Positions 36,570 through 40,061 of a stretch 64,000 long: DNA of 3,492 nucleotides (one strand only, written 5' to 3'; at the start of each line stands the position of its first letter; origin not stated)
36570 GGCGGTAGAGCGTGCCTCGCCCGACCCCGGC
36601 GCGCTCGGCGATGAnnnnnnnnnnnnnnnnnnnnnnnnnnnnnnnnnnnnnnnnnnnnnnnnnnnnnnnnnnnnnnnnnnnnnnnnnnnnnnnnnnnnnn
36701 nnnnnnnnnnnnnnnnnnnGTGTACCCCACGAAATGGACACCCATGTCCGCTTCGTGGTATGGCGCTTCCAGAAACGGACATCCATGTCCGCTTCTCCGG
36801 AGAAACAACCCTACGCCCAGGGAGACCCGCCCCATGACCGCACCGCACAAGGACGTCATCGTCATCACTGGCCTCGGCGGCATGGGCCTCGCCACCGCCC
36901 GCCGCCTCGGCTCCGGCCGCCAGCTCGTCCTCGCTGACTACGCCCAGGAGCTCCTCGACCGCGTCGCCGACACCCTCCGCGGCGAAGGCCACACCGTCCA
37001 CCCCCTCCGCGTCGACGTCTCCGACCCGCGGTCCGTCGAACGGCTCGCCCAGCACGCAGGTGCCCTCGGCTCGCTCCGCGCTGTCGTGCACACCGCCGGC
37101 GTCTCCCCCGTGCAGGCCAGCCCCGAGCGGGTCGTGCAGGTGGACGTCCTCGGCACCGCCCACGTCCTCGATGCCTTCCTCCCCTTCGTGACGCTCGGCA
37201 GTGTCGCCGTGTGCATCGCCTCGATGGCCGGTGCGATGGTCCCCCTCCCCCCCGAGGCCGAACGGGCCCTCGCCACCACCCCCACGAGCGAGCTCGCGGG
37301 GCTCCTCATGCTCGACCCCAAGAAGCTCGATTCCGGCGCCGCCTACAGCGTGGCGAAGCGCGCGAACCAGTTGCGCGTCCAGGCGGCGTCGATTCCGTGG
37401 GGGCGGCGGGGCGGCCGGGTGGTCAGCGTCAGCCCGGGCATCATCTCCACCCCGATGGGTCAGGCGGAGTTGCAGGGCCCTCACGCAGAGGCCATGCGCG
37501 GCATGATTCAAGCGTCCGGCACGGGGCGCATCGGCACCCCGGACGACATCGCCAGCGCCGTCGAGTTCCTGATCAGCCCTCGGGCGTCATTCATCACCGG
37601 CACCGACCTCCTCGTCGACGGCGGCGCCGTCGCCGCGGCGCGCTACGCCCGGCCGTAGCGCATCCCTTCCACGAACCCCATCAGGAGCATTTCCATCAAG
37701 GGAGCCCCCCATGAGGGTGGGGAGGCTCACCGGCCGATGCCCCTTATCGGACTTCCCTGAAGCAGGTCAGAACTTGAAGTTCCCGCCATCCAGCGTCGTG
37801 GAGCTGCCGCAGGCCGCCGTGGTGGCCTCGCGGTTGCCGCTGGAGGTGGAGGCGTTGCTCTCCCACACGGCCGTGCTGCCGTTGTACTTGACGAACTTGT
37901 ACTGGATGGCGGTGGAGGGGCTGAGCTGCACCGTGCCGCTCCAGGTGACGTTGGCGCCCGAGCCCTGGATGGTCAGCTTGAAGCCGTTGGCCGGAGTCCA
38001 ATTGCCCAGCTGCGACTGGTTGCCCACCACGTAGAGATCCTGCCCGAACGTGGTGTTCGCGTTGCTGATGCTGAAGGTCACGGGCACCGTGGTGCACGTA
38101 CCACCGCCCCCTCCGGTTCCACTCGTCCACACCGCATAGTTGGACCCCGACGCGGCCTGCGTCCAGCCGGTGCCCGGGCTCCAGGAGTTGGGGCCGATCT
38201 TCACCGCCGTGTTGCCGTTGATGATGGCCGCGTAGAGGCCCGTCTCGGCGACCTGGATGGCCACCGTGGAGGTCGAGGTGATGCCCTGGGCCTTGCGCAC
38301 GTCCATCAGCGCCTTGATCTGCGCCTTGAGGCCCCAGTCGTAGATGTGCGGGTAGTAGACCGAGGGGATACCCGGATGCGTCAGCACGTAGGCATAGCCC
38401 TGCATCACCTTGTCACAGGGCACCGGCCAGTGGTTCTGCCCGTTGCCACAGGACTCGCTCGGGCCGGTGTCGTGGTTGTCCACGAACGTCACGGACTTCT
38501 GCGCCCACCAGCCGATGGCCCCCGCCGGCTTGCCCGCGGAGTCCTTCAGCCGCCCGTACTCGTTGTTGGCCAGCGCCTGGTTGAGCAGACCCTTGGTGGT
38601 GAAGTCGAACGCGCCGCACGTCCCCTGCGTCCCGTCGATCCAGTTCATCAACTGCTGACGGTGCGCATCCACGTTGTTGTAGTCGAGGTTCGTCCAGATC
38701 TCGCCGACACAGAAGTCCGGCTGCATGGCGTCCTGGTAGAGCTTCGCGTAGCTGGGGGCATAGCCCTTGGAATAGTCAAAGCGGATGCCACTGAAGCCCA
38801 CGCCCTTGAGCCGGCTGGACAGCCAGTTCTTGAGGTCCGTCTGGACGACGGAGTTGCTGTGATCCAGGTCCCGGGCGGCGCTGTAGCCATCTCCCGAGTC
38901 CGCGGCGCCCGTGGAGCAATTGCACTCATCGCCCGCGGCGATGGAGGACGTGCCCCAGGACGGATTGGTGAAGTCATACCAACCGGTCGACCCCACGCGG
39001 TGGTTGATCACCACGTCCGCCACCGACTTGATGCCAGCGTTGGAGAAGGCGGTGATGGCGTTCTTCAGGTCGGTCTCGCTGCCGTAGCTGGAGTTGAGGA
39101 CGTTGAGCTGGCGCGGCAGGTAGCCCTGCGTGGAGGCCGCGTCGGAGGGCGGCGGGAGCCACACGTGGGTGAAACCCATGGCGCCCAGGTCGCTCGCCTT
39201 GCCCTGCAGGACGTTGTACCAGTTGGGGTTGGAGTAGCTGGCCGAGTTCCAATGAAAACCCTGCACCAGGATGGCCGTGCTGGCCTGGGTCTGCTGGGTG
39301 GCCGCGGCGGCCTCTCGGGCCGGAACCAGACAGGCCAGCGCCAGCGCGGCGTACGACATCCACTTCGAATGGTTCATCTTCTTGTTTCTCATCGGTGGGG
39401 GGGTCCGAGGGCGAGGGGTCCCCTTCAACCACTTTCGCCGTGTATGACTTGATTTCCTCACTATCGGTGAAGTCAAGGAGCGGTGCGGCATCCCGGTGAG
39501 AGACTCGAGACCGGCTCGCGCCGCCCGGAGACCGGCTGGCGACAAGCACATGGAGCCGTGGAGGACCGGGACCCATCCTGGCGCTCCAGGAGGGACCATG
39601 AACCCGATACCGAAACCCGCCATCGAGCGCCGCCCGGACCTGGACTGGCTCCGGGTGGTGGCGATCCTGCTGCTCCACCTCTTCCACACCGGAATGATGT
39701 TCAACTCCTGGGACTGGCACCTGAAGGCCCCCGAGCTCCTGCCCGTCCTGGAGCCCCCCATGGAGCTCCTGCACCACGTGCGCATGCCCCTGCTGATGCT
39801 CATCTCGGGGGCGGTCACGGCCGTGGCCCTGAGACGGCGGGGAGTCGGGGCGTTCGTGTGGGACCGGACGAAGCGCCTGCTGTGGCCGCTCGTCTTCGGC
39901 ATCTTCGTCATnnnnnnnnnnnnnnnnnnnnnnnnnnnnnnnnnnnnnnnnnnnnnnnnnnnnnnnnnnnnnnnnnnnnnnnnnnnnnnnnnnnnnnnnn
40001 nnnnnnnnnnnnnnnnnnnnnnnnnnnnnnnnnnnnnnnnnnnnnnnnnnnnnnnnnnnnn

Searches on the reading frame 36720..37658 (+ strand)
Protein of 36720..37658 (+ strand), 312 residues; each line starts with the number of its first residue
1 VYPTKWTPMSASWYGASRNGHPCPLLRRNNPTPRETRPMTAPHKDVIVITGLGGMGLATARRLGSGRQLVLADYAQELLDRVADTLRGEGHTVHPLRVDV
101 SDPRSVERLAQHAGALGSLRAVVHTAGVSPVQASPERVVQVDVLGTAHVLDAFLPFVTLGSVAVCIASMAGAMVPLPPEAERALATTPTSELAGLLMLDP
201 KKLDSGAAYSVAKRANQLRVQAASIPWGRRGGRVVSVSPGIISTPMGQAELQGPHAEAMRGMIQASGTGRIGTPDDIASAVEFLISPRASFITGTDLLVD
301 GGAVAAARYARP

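Call 49: search_protein_families(library=pfam, proteins=[window:36720-37658:+], max_evalue=0.00001)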
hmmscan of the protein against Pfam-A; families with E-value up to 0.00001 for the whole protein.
window:36720-37658:+ (312 aa): 3 families
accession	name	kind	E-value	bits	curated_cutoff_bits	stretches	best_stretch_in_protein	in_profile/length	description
PF13561.12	adh_short_C2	-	9.8e-31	107.6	27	2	205-302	139-234/236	Enoyl-(Acyl carrier protein) reductase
PF00106.31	adh_short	-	1.7e-18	67.3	26.6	1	46-173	2-141/195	short chain dehydrogenase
PF08659.16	KR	-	9.3e-08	32.6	22.6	1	47-154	4-124/180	KR domain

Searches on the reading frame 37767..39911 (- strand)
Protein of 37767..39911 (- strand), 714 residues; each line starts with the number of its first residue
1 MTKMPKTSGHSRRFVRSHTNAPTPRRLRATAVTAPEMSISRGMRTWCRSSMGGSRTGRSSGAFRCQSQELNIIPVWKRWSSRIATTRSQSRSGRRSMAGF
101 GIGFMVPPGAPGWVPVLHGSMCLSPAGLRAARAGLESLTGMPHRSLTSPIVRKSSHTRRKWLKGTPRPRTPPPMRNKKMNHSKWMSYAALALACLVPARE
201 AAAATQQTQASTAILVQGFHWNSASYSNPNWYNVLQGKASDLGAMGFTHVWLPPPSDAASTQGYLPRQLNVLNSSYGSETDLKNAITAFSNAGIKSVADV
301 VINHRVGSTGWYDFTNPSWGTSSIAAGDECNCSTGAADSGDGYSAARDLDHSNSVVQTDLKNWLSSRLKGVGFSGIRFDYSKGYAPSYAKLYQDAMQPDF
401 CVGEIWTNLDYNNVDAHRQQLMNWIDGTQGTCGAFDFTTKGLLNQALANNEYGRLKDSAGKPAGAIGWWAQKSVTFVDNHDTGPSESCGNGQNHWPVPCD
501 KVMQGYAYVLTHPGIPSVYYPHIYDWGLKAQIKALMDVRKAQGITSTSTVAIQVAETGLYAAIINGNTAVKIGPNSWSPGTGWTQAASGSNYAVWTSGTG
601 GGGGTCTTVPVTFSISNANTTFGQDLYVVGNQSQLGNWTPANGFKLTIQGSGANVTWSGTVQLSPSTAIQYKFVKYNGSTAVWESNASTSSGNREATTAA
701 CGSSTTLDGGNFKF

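Call 49: search_protein_families(library=pfam, proteins=[window:37767-39911:-], max_evalue=0.00001)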
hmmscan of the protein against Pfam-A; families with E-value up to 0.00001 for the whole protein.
window:37767-39911:- (714 aa): 4 families
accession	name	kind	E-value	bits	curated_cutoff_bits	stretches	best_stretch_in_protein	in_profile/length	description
PF00686.25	CBM_20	-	1.3e-22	79.8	23.3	1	608-703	1-92/97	Starch binding domain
PF07821.18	Alpha-amyl_C2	-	1.4e-18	67.4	27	1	542-596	2-60/60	Alpha-amylase C-terminal beta-sheet domain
PF00128.31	Alpha-amylase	-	2e-11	44.2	22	1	243-313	29-100/446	Alpha amylase, catalytic domain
PF09081.16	AMT4_dom_C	-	2.4e-07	31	27.6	1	524-567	1-44/64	Glucan 1,4-alpha-maltotetraohydrolase, domain C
